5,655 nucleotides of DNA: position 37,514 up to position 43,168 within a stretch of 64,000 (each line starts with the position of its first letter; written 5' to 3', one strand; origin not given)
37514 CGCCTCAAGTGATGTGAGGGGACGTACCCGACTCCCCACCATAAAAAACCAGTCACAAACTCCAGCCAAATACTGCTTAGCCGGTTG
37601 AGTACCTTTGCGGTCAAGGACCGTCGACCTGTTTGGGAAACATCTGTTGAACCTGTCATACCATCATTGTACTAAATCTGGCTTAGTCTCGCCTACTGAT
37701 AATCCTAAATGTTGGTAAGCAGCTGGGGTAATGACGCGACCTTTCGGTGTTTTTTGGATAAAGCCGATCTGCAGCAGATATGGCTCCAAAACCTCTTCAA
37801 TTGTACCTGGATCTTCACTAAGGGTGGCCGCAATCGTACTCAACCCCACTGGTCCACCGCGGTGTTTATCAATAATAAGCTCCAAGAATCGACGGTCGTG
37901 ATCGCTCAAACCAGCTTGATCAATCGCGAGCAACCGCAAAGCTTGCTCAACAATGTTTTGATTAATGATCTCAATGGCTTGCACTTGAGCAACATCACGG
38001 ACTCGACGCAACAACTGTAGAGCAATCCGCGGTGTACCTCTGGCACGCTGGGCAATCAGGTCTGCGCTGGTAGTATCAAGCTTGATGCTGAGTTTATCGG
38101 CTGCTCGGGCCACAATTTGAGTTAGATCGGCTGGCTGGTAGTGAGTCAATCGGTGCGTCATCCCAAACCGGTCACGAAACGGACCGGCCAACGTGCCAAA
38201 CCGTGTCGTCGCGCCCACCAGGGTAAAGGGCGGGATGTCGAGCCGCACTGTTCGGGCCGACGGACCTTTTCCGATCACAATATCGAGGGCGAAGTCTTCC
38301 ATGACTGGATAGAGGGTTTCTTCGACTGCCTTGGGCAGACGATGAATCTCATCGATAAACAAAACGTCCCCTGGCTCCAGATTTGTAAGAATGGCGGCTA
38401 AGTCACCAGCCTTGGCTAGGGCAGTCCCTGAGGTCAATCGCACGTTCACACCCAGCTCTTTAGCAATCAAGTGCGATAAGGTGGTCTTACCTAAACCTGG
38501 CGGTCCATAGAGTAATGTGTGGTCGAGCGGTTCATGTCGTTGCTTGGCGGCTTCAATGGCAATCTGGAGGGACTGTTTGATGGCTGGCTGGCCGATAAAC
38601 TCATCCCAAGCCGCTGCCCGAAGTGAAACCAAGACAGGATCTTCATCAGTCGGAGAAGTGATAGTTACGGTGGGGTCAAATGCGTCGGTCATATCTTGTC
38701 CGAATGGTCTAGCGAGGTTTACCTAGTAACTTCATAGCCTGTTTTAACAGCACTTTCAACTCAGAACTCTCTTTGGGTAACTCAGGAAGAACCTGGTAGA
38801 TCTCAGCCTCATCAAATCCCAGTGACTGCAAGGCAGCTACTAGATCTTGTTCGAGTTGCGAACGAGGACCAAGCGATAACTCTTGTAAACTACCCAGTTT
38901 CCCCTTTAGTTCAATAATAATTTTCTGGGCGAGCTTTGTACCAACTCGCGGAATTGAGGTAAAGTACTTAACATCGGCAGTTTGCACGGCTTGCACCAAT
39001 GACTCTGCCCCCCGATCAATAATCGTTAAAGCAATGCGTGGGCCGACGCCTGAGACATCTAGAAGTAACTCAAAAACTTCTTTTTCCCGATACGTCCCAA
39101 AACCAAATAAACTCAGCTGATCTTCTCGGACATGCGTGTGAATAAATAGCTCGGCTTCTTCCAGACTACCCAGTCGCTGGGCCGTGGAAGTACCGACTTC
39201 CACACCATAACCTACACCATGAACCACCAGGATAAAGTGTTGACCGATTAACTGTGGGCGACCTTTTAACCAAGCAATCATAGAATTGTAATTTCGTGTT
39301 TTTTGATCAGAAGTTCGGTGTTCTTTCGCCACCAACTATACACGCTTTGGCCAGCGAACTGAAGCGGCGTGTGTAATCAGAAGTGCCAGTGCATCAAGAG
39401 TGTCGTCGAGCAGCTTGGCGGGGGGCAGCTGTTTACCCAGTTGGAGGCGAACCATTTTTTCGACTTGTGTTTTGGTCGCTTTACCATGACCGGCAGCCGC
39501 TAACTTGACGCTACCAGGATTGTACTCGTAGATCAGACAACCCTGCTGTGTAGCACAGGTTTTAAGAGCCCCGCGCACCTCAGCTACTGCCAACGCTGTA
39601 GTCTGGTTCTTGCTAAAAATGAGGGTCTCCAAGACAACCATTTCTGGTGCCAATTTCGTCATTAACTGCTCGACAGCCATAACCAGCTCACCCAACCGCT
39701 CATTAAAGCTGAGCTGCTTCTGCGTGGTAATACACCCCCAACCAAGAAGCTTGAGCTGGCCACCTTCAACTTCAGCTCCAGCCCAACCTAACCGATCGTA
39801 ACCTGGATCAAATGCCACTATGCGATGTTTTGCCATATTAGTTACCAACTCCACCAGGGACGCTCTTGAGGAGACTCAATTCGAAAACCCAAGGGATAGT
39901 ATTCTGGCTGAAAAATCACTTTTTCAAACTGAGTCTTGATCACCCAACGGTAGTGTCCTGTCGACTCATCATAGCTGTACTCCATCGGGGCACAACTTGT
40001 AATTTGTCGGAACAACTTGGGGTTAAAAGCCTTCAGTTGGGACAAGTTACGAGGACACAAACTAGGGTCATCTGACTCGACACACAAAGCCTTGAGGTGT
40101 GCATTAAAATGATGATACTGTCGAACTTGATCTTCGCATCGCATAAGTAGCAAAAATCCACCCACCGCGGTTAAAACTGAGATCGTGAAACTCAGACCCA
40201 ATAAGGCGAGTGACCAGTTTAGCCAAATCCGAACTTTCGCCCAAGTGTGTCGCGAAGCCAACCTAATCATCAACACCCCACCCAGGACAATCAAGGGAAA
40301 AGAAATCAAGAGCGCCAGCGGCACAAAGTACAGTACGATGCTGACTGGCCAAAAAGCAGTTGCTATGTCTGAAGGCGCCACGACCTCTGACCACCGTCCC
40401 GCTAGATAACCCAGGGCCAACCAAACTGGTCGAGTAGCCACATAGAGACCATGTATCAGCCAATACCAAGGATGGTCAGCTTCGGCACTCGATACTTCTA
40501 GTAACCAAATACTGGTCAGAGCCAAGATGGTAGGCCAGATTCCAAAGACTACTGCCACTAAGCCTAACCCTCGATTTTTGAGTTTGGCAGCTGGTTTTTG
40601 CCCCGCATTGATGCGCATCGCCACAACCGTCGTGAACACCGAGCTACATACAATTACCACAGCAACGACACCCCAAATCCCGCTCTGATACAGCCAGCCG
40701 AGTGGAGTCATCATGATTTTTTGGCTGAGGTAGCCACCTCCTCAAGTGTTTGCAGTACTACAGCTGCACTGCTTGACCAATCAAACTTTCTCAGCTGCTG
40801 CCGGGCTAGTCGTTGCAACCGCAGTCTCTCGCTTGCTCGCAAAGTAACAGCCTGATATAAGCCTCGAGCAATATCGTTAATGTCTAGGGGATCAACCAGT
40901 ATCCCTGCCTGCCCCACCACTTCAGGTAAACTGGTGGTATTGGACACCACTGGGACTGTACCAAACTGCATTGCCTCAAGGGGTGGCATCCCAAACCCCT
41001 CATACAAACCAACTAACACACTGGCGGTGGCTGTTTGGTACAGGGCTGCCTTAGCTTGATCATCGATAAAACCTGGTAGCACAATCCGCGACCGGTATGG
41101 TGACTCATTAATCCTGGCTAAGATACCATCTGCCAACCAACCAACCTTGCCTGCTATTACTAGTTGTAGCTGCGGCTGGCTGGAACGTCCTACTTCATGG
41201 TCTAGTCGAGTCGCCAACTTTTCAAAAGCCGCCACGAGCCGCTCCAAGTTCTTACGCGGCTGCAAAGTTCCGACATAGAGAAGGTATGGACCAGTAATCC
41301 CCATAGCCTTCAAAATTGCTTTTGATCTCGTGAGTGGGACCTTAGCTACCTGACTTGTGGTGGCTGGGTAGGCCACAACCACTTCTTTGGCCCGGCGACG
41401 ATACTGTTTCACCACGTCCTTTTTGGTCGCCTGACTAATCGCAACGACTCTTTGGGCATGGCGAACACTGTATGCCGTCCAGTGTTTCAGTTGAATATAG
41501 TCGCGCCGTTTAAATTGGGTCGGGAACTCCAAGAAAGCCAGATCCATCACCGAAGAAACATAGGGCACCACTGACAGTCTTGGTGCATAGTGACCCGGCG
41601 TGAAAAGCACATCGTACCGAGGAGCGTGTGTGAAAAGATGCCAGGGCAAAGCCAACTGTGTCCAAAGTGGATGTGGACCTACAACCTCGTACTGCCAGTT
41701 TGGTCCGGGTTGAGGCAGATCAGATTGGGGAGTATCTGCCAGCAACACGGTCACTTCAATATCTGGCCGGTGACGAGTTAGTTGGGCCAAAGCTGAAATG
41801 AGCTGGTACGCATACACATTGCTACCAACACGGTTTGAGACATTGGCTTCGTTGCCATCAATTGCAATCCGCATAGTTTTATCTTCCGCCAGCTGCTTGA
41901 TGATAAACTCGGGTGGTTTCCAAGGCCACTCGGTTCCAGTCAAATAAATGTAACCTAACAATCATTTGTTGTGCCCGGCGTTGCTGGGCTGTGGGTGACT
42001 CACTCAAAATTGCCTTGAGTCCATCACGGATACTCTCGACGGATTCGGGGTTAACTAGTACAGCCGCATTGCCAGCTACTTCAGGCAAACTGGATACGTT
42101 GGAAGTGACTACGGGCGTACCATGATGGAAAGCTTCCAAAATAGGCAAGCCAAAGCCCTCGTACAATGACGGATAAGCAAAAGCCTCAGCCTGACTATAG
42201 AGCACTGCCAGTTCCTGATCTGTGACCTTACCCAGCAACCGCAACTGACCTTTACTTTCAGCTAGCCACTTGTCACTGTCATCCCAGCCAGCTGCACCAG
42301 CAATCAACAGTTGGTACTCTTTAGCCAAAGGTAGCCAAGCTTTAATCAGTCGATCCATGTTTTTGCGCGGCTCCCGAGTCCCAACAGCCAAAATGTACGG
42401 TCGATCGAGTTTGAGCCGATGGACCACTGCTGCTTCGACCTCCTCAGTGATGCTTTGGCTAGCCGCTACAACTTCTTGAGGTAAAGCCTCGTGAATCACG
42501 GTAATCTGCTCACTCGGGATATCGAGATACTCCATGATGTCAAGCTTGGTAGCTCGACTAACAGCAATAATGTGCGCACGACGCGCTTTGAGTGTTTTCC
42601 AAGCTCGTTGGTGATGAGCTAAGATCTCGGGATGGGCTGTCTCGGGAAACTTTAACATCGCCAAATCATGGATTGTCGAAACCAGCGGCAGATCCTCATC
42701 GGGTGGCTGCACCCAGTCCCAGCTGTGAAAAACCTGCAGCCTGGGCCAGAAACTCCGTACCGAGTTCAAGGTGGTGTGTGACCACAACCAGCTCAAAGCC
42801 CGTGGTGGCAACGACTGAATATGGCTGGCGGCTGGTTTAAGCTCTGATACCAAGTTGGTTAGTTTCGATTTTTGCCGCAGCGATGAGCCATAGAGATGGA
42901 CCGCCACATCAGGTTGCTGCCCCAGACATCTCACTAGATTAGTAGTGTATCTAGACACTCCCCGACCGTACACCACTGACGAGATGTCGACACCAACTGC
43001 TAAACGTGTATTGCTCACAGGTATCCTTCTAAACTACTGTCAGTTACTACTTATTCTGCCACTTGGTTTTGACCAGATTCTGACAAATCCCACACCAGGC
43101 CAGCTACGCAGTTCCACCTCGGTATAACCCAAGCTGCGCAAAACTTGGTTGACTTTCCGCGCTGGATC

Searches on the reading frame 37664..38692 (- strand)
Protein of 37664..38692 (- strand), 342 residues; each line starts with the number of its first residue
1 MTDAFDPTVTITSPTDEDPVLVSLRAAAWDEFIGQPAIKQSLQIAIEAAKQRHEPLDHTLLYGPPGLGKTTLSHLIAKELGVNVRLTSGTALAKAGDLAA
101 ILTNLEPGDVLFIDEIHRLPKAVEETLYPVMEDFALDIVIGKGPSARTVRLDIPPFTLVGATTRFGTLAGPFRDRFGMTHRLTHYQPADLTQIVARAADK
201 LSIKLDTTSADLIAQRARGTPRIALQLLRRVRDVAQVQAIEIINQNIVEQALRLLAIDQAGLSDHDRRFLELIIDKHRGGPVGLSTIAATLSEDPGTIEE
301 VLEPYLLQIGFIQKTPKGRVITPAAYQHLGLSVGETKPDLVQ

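Call 8: search_protein_families(library=pfam, proteins=[window:37664-38692:-], max_evalue=0.001)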
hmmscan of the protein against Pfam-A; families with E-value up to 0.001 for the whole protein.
window:37664-38692:- (342 aa): 10 families
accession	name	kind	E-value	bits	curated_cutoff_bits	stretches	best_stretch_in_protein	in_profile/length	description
PF05496.18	RuvB_N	-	1.1e-74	250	27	1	24-182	1-159/159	Holliday junction DNA helicase RuvB P-loop domain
PF17864.7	AAA_lid_4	-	6.3e-25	87.2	27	1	185-258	1-74/74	RuvB AAA lid domain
PF05491.19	RuvB_C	-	7.5e-25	87.1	24.7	1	260-329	2-71/72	RuvB C-terminal winged helix domain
PF00004.35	AAA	-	1.6e-18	67.9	21.2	1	60-178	2-125/131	ATPase family associated with various cellular activities (AAA)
PF07728.20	AAA_5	-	2.4e-08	34.5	22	1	58-145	1-104/139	AAA domain (dynein-related subfamily)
PF14532.12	Sigma54_activ_2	-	3.8e-05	24.4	25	1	34-130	2-92/138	Sigma-54 interaction domain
PF13173.12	AAA_14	-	4.2e-05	24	27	1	60-128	6-83/129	AAA domain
PF13401.12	AAA_22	-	9.5e-05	23.2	27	0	58-82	7-31/130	AAA domain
PF13191.12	AAA_16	-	0.00011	23.2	32.6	0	41-83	11-51/167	AAA ATPase domain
PF01078.27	Mg_chelatase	-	0.00024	21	20.3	0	31-76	4-42/207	Magnesium chelatase, subunit ChlI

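Call 30: list_cluster_members(proteins=[P0001, window:37664-38692:-, window:47157-48449:-, window:45569-47179:-])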
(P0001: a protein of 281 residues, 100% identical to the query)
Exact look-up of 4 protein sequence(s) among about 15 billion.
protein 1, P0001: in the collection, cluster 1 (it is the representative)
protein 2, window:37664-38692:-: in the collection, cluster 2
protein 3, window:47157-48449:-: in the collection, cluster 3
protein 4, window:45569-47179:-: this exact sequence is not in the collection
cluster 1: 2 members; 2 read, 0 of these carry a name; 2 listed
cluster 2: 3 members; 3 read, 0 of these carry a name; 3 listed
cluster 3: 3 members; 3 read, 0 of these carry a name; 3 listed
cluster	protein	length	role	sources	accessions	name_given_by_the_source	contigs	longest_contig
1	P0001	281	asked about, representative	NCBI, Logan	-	-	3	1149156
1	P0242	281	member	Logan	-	-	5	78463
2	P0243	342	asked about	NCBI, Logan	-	-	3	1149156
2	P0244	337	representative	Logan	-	-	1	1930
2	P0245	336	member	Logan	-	-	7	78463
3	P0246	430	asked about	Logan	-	-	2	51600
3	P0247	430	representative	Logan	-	-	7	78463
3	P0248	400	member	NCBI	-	-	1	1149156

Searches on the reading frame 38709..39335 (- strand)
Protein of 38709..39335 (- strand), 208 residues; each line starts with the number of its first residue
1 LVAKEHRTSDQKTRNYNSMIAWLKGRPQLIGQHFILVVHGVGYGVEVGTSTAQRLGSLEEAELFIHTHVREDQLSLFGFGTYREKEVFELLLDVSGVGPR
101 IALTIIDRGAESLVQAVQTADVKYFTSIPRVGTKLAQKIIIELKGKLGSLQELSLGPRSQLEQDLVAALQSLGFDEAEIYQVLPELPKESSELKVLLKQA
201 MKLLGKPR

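Call 8: search_protein_families(library=pfam, proteins=[window:38709-39335:-], max_evalue=0.001)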
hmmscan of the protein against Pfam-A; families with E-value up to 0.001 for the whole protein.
window:38709-39335:- (208 aa): 4 families
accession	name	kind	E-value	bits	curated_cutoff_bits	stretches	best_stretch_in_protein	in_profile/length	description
PF01330.27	RuvA_N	-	2e-17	63.5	23.6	1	19-78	1-61/61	RuvA N terminal domain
PF14520.12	HHH_5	-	1.7e-15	57.6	27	1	88-144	1-56/57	Helix-hairpin-helix domain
PF07499.19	RuvA_C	-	1.6e-05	25.8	24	1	163-204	4-46/47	RuvA, C-terminal domain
PF10391.15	DNA_pol_lambd_f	-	0.00058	20.1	29.8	0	90-118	2-30/51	Fingers domain of DNA polymerase lambda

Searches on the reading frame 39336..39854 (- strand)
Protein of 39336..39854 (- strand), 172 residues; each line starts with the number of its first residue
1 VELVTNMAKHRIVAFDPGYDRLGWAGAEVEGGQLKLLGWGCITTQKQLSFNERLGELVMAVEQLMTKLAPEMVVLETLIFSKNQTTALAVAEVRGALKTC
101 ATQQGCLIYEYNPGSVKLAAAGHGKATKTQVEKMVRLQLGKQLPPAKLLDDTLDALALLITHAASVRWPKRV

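Call 8: search_protein_families(library=pfam, proteins=[window:39336-39854:-], max_evalue=0.001)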
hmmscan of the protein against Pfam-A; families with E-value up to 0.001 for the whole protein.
window:39336-39854:- (172 aa): 1 family
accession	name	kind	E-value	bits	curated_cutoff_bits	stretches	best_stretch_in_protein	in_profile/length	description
PF02075.23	RuvC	-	2.1e-28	99.5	22.2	1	12-162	1-148/148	Crossover junction endodeoxyribonuclease RuvC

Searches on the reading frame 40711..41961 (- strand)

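Call 8: search_protein_families(library=pfam, proteins=[window:40711-41961:-], max_evalue=0.001)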
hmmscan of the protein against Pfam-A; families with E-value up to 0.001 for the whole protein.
window:40711-41961:- (416 aa): 5 families
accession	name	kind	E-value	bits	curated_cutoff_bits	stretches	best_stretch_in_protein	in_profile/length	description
PF00534.26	Glycos_transf_1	-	2.7e-26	92.6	26.4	1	224-387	15-170/172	Glycosyl transferases group 1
PF13692.12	Glyco_trans_1_4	-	6.4e-21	75.5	27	1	225-370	2-138/142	Glycosyl transferases group 1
PF13439.12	Glyco_transf_4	-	9.8e-09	35.9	28.5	1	46-199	3-164/170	Glycosyltransferase Family 4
PF13579.12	Glyco_trans_4_4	-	8e-07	30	29.7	1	46-198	2-157/158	Glycosyl transferase 4-like domain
PF20706.3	GT4-conflict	-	2e-05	24.2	26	1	167-344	145-314/385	Family 4 Glycosyltransferase in conflict systems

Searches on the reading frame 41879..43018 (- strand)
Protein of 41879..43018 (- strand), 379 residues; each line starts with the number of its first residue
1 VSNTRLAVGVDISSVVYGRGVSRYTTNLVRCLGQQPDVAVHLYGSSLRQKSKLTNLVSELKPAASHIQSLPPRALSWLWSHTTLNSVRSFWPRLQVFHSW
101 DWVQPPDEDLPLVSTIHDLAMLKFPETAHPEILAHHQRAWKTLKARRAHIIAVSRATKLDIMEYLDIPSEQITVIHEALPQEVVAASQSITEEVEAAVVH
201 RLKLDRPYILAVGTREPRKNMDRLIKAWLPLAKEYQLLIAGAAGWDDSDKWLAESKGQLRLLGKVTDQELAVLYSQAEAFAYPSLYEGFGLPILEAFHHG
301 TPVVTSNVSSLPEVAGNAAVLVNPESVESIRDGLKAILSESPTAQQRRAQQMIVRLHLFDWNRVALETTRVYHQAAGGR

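Call 8: search_protein_families(library=pfam, proteins=[window:41879-43018:-], max_evalue=0.001)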
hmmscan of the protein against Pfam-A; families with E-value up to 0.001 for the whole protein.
window:41879-43018:- (379 aa): 4 families
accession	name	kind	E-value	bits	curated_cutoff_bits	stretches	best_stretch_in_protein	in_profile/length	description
PF00534.26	Glycos_transf_1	-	8.3e-28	97.5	26.4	1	200-346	9-164/172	Glycosyl transferases group 1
PF13692.12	Glyco_trans_1_4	-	7.2e-25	88.3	27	1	206-339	1-141/142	Glycosyl transferases group 1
PF13439.12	Glyco_transf_4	-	1.3e-11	45.3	28.5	1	20-176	3-163/170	Glycosyltransferase Family 4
PF20706.3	GT4-conflict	-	1.6e-06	27.8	26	1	267-314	272-319/385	Family 4 Glycosyltransferase in conflict systems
